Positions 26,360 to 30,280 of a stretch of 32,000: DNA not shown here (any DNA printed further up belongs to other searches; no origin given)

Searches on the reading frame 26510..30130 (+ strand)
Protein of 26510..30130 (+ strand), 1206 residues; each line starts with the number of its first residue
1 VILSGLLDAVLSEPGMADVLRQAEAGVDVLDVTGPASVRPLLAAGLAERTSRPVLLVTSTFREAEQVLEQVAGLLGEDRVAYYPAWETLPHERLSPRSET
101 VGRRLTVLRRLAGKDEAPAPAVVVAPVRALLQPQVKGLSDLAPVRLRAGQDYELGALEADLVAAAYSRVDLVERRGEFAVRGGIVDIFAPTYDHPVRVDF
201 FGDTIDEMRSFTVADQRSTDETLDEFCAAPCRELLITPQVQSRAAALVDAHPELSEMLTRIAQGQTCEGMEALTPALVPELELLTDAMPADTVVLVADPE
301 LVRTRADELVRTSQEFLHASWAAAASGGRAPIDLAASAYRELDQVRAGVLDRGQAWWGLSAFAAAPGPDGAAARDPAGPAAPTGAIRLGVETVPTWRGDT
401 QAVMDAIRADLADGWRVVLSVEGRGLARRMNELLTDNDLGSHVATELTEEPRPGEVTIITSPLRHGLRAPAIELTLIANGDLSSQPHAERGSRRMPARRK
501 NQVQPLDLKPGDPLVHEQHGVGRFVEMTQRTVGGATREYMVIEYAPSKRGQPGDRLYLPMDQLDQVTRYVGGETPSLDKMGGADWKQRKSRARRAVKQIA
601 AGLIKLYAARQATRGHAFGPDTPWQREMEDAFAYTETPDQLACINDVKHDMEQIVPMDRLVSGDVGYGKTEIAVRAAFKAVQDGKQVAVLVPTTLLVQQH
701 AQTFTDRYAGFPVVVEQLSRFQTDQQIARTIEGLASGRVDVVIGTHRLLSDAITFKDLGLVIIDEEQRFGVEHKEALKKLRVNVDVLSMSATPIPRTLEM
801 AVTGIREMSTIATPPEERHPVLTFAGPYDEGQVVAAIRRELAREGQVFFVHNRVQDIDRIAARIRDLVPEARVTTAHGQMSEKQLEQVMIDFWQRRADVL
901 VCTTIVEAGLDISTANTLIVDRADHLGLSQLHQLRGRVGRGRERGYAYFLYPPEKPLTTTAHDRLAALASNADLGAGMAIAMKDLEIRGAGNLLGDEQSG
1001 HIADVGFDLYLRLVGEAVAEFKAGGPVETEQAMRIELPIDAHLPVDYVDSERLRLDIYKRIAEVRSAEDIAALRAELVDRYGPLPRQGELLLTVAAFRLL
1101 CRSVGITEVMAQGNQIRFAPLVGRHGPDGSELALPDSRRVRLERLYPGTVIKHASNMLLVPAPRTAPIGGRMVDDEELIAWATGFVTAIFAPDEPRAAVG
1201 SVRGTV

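Call 86: search_protein_families(library=pfam, proteins=[window:26510-30130:+], max_evalue=0.001)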
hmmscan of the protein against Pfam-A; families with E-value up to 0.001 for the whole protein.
window:26510-30130:+ (1206 aa): 7 families
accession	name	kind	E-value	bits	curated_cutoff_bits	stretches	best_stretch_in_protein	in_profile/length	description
PF00270.35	DEAD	-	3.4e-26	92.4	26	1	637-799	1-165/167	DEAD/DEAH box helicase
PF03461.20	TRCF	-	1.1e-23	83.8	25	1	1037-1118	1-82/95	TRCF domain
PF17757.6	UvrB_inter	-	1.1e-21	77.2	22.9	1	144-228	1-85/91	UvrB interaction domain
PF02559.22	CarD_TRCF_RID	-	9.5e-19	67.7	23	1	508-570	1-57/57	CarD-like/TRCF RID domain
PF00271.37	Helicase_C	-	4.2e-17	62.8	23.5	1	836-940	5-108/110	Helicase conserved C-terminal domain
PF04851.21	ResIII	-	1.3e-06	28.9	22.5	1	659-793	26-162/164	Type III restriction enzyme, res subunit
PF22590.2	Cas3-like_C_2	-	2.1e-06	28.4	27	1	845-942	3-105/106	CRISPR-associated nuclease/helicase Cas3, C-terminal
